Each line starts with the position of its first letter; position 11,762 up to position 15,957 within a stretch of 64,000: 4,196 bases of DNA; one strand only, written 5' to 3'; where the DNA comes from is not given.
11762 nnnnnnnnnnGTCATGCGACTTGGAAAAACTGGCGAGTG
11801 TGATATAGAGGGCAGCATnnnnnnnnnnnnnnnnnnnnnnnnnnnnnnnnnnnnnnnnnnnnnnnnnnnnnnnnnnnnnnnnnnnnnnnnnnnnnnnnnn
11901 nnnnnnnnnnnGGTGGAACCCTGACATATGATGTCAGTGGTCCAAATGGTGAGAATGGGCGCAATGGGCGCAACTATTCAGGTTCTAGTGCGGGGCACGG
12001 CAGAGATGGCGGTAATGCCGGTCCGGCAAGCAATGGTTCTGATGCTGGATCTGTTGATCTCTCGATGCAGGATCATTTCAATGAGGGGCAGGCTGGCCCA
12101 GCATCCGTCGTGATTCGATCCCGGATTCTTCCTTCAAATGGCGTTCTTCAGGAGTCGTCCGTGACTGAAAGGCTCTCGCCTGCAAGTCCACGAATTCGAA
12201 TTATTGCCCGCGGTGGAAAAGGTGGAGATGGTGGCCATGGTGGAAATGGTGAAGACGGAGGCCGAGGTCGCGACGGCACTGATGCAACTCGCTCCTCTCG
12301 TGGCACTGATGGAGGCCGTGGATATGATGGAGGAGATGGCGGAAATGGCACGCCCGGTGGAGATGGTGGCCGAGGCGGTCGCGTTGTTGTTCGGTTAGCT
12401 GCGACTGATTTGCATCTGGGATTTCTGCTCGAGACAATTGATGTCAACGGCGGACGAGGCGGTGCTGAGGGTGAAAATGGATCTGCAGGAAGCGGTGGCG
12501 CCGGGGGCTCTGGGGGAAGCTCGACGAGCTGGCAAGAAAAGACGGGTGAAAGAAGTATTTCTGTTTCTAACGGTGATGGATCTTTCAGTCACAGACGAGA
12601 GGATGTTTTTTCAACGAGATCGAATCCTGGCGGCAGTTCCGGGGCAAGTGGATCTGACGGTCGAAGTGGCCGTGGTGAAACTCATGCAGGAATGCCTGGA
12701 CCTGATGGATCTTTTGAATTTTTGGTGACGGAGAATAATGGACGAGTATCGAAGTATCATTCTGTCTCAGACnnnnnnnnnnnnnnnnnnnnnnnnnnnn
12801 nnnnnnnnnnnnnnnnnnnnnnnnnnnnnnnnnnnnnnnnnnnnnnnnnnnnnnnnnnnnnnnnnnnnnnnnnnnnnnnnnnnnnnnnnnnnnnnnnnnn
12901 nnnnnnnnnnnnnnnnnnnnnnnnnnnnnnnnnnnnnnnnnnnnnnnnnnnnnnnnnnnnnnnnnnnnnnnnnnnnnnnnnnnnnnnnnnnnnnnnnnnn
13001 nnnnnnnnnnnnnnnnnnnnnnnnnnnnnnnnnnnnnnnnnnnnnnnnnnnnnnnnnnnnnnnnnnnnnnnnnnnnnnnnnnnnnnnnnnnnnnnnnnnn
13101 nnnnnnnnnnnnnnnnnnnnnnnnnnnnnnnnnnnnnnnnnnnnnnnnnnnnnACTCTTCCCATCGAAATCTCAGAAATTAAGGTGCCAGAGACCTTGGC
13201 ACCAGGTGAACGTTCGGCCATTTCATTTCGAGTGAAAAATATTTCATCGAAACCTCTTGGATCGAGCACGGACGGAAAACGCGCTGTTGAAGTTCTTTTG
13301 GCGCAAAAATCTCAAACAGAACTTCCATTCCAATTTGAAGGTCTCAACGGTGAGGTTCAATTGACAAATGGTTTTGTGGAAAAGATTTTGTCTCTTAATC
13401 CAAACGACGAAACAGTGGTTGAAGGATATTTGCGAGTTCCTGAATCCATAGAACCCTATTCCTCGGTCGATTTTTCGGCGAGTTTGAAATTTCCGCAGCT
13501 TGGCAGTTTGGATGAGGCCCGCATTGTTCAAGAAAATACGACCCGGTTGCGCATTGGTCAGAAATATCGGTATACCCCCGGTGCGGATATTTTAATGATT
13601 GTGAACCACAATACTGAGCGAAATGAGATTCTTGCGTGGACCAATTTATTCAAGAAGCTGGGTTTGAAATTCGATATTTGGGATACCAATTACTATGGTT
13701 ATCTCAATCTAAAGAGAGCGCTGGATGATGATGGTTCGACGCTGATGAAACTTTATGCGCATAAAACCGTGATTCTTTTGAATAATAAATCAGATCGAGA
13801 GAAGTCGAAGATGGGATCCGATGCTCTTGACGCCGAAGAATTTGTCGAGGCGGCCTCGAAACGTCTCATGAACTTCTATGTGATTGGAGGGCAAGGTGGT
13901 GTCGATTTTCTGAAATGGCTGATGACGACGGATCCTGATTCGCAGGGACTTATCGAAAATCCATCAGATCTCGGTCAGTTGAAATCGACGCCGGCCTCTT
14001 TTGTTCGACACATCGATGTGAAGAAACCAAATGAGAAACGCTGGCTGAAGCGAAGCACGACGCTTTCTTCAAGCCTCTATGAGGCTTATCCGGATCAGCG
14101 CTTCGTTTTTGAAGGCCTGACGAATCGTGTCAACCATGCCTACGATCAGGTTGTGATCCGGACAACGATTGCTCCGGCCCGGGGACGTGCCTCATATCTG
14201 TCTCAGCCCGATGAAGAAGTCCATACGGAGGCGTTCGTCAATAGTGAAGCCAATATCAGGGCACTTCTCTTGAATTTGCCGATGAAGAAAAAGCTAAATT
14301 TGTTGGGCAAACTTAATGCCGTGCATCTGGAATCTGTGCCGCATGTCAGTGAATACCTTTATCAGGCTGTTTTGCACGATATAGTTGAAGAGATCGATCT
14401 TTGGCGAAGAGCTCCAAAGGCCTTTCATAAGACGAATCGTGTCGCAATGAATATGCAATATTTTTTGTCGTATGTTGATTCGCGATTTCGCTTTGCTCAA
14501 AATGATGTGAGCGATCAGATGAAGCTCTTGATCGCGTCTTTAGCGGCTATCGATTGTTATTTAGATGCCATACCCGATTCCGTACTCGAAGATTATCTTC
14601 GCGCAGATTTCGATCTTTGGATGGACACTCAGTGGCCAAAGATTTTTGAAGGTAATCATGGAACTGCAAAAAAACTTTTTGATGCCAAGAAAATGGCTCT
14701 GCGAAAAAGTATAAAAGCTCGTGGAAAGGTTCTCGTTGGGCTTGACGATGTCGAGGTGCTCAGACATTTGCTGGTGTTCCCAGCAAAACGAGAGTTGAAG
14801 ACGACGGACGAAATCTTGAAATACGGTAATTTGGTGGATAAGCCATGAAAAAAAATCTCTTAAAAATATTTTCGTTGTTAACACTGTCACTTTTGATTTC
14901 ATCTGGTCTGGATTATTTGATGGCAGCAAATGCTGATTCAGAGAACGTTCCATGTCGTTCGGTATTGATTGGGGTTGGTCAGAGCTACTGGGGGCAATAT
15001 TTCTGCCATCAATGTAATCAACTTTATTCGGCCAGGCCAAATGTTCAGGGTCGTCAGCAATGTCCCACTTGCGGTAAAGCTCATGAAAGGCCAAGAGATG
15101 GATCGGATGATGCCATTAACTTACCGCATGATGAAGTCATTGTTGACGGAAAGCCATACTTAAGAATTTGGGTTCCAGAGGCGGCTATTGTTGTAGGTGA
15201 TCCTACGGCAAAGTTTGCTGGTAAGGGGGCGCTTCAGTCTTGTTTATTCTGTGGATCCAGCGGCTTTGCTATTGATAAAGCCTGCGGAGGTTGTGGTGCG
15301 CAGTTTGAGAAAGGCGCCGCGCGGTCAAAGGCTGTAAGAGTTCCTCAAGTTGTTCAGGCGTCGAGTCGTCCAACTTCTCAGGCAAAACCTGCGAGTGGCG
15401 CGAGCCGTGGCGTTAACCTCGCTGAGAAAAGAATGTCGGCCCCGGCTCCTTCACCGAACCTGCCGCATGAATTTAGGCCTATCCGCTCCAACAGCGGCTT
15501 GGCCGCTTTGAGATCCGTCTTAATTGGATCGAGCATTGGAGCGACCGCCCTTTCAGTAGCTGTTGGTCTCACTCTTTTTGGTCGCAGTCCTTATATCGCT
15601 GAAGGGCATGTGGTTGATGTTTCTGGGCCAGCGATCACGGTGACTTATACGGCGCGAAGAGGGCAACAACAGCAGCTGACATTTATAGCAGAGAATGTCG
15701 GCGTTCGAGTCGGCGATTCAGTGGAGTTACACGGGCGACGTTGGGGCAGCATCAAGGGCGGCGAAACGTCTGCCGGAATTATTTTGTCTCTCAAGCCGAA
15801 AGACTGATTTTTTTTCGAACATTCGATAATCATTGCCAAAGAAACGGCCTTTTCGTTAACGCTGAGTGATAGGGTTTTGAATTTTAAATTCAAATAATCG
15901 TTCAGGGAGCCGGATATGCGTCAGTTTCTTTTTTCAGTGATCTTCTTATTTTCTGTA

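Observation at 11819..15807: Giant secreted Gly/Asp nonapeptide-repeat protein translationally coupled to a double zinc-ribbon membrane protein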

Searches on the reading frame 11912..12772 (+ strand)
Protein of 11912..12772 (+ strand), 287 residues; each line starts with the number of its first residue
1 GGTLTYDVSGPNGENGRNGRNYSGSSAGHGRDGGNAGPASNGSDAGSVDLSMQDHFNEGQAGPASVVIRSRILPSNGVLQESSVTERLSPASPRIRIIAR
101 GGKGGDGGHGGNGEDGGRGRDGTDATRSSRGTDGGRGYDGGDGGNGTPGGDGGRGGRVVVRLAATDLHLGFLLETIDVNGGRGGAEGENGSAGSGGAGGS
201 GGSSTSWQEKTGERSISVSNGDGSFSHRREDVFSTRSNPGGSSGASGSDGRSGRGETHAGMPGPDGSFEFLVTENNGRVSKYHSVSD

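Call 55: predict_structure(alignment_id=A3)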
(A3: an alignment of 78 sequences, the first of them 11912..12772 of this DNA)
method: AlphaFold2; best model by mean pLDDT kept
length: 287 residues; sequences in the alignment: 78
mean_pLDDT: 96.0   pTM: 0.83
mean pLDDT of the five models: 96.0, 95.9, 95.3, 95.0, 94.9
residues with pLDDT >= 90: 263; 70-90: 23; 50-70: 1; < 50: 0
segments of 3 or more residues with pLDDT < 50: none
pLDDT, mean of each block of 10 residues (from residue 1): 91 98 92 98 98 87 90 97 92 92 99 98 97 98 99 99 96 96 99 98 97 95 94 97 98 98 98 98 92
secondary structure, 60 per line:
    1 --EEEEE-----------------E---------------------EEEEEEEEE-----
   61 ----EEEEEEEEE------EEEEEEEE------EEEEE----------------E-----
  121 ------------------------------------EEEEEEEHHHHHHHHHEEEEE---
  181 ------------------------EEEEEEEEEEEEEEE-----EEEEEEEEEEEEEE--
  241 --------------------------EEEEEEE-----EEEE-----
elements in order: E3-7 E47-55 E65-73 E80-87 E94-98 E157-163 H164-172 E173-177 E205-219 E225-238 E267-273 E279-282

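Call 67: search_protein_families(library=pfam, proteins=[window:11912-12772:+], max_evalue=10)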
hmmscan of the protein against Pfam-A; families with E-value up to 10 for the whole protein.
window:11912-12772:+ (287 aa): 0 families

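Call 95: search_protein_families(library=phrogs, proteins=[window:11912-12772:+], max_evalue=0.1)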
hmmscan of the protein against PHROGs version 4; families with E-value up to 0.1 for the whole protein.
window:11912-12772:+ (287 aa): 0 families

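Call 98: find_homologous_proteins(query=window:11912-12772:+, max_evalue=0.001)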
Query window:11912-12772:+ (287 aa): 16 proteins with E <= 0.001 among 8000 candidates.
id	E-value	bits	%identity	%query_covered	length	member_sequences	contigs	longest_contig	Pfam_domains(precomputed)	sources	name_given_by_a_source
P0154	5.0e-33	133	43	98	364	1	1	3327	PF25560.2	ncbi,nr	ncbi:MAG: hypothetical protein J0I07_30735, partial [Myxococcales bacterium]|nr:hypothetical protein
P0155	7.4e-22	96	53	23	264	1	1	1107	-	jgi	-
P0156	3.7e-21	94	46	53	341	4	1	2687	PF25560.2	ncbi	ncbi:MAG: collagen-like protein, partial [Bacteroidota bacterium]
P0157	2.4e-18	85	36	15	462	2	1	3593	PF25560.2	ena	-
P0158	1.3e-14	73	47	33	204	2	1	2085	-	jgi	jgi:hypothetical protein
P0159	8.7e-14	70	39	55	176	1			-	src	-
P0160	1.3e-11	63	48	16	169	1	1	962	-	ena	-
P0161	4.9e-11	61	-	-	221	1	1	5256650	-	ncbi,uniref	ncbi:uncharacterized protein PG998_004408 [Apiospora kogelbergensis]|uniref:uncharacterized protein 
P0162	2.8e-10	58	44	11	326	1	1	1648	-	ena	-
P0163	6.1e-9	54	-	-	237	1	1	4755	-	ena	-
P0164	2.5e-7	49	39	43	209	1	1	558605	-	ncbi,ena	-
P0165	3.4e-6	45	30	94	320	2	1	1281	PF25560.2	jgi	jgi:hypothetical protein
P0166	6.3e-5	41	47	14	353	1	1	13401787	-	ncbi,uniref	ncbi:hypothetical protein LZC95_02330 [Pendulispora brunnea]|uniref:Collagen-like protein n=1 Tax=Pe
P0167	9.4e-5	40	35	25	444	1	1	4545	PF25560.2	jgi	jgi:hypothetical protein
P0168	1.2e-4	40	-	-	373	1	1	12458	-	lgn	-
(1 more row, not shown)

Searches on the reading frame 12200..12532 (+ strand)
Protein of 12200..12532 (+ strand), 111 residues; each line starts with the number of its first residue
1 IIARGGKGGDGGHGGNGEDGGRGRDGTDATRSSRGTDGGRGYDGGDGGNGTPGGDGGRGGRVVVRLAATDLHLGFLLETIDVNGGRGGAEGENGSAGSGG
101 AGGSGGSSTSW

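Call 64: search_solved_structures(query=window:12200-12532:+, max_evalue=10, show_alignments=5)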
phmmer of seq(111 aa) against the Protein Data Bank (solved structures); distinct sequences matched with E-value up to 10: 1.
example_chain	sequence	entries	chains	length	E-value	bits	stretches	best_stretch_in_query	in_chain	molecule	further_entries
9wxp_AJ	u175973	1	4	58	0.59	13.7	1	5-59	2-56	Collagen type IX alpha 1 chain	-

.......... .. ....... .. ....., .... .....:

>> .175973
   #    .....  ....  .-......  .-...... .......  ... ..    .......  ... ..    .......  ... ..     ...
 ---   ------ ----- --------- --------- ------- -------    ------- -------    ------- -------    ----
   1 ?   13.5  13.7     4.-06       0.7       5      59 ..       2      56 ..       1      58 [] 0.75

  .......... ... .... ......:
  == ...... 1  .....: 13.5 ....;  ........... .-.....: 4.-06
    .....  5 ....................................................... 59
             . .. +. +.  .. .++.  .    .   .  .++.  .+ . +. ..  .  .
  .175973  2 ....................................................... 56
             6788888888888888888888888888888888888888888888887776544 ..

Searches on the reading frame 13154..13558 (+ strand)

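Call 67: search_protein_families(library=pfam, proteins=[window:13154-13558:+], max_evalue=10)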
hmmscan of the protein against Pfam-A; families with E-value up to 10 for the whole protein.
window:13154-13558:+ (135 aa): 2 families
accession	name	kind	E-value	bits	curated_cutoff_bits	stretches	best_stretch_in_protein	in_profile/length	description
PF04442.19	CtaG_Cox11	-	0.051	14.1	25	1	39-79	29-69/148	Cytochrome c oxidase assembly protein CtaG/Cox11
PF23619.1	Ig_VWA7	-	0.13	13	27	1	9-32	6-29/104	VWA7 Ig-like domain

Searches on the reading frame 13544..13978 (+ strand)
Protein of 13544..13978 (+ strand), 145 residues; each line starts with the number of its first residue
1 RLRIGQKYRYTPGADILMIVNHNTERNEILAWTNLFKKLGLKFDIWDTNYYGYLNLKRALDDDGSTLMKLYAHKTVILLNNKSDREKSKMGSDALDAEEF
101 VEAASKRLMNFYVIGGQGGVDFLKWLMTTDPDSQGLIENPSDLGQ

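Call 67: search_protein_families(library=pfam, proteins=[window:13544-13978:+], max_evalue=10)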
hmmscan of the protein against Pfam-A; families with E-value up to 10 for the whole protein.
window:13544-13978:+ (145 aa): 0 families

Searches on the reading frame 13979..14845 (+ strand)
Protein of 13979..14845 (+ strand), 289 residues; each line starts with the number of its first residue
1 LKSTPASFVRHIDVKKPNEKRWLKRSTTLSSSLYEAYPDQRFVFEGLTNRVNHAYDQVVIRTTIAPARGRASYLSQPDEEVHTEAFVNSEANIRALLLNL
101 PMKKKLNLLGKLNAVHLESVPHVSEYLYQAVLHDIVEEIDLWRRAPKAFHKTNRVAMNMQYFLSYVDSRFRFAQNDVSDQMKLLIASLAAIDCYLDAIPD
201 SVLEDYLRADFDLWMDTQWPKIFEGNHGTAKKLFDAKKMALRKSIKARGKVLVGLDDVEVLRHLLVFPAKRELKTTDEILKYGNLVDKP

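Call 67: search_protein_families(library=pfam, proteins=[window:13979-14845:+], max_evalue=10)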
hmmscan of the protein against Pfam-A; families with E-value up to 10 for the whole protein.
window:13979-14845:+ (289 aa): 0 families

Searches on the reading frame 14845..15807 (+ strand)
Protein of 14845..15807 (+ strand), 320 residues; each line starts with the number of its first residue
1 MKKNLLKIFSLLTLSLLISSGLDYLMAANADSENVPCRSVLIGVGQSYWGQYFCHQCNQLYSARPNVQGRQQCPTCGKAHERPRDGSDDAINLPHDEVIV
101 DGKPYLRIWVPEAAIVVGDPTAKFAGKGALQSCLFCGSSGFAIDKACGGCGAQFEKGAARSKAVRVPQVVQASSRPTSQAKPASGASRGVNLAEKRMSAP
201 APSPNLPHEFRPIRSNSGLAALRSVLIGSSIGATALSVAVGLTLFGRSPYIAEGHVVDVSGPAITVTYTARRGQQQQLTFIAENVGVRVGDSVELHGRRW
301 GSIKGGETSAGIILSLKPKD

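Call 4: search_protein_families(library=pfam, proteins=[window:14845-15807:+], max_evalue=0.1)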
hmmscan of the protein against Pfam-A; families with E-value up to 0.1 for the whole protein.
window:14845-15807:+ (320 aa): 4 families
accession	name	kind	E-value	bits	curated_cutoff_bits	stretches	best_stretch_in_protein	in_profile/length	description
PF14369.11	Zn_ribbon_19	-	0.00061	20.3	30.8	1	51-78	2-29/35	zinc-ribbon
PF01155.25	HypA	-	0.0086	16.5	28.9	1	50-88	69-104/112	Hydrogenase/urease nickel incorporation, metallochaperone, hypA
PF18912.6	DZR_2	-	0.063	13.6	27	0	132-154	9-31/56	Double zinc ribbon domain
PF07191.17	Zn_ribbon_6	-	0.067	13.7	25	0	50-79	15-38/67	Double zinc ribbon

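Call 6: search_protein_families(library=ncbifam, proteins=[window:14845-15807:+], max_evalue=0.1)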
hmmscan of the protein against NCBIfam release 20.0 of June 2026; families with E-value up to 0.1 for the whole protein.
window:14845-15807:+ (320 aa): 3 families
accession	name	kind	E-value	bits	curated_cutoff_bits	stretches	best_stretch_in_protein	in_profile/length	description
TIGR02605.1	CxxC_CxxC_SSSS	subfamily_domain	0.046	13.8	31.3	0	51-79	5-36/52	FmdB family zinc ribbon protein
NF049861.1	SCO2400_fam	subfamily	0.052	14.1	55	0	146-189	16-62/136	SCO2400 family protein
NF001385.0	PRK00279.2-3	equivalog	0.076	12.6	315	0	50-91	129-164/213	adenylate kinase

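Call 7: search_protein_families(library=padloc, proteins=[window:14845-15807:+], max_evalue=0.1)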
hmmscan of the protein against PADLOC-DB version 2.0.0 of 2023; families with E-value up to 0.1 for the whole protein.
window:14845-15807:+ (320 aa): 0 families

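Call 50: find_homologous_proteins(query=window:14845-15804:+, max_evalue=0.001)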
Query window:14845-15804:+ (320 aa): 1 proteins with E <= 0.001 among 4858 candidates.
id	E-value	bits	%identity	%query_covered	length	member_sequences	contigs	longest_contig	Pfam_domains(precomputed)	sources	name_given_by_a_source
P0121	3.7e-211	718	100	100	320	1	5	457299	-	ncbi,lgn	-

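Call 89: search_protein_representatives(protein=window:14845-15804:+)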
Query: 320 residues. Proteins with E-value up to 0.001 (for the whole library): 32; up to 1e-10: 11; up to 1e-30: 1. The best 32 are listed.
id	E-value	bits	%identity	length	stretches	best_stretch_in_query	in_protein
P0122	1.2e-61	225.3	78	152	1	173-320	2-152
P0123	1.3e-25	106.9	32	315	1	29-314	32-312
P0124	2.5e-19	86.3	31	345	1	39-316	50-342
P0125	1.4e-18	83.8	35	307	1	36-307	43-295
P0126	1.7e-15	73.7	33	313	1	35-314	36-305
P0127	4.5e-15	72.3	31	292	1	5-313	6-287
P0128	1.6e-14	70.5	26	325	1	39-314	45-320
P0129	2.3e-14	70.0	31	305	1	17-314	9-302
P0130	6.9e-12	61.8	33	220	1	102-314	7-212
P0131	3.1e-11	59.7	34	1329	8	240-302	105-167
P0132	4.3e-11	59.2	28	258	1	9-222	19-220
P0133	2.5e-09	53.4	30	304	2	44-157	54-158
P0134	2.6e-09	53.4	32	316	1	5-312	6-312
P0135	4.0e-09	52.8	31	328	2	40-155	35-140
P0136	5.2e-09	52.4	29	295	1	45-309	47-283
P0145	2.4e-06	43.6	39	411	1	39-156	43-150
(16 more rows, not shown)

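Call 92: find_encoding_contigs(protein=P0124, flank=5000, max_places=1)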
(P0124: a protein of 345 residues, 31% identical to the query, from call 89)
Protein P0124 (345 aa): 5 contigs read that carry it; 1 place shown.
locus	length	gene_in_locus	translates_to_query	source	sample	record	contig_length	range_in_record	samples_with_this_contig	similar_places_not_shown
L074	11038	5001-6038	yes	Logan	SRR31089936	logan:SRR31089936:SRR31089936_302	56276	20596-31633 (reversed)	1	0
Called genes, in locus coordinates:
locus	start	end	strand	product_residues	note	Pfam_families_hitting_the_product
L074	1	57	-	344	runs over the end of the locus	PF19300:BPD_transp_1_N, PF00528:BPD_transp_1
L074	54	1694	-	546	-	PF00496:SBP_bac_5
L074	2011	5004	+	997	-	PF25560:DUF7932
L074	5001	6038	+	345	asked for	-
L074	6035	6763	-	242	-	PF03167:UDG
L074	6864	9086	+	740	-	PF09335:VTT_dom, PF01134:GIDA (faint), PF03486:HI0933_like (faint), PF07992:Pyr_redox_2, PF13738:Pyr_redox_3, PF00070:Pyr_redox, PF02852:Pyr_redox_dim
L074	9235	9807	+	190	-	-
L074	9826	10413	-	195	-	-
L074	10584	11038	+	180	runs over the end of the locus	-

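Call 93: find_encoding_contigs(protein=P0145, flank=5000, max_places=1)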
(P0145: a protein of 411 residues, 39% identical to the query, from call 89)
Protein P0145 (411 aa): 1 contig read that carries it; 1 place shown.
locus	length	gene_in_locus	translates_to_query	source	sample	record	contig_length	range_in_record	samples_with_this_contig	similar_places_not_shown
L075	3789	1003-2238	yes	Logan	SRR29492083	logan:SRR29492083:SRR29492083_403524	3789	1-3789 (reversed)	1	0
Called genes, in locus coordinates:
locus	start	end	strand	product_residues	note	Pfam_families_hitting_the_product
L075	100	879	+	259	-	-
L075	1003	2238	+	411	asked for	-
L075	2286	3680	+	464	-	PF02881:SRP54_N, PF25199:nSTAND_NTPase5 (faint), PF00448:SRP54, PF13401:AAA_22, PF01656:CbiA (weak), PF02978:SRP_SPB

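Call 95: search_protein_families(library=phrogs, proteins=[window:14845-15804:+], max_evalue=0.1)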
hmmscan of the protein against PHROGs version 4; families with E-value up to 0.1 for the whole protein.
window:14845-15804:+ (320 aa): 2 families
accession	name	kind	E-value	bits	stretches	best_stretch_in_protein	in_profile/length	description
phrog_1076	-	transcription regulation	0.034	14.5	1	50-87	94-133/339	FmdB-like transcriptional regulator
phrog_20467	-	DNA, RNA and nucleotide metabolism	0.042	14.7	0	45-83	17-51/112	HNH endonuclease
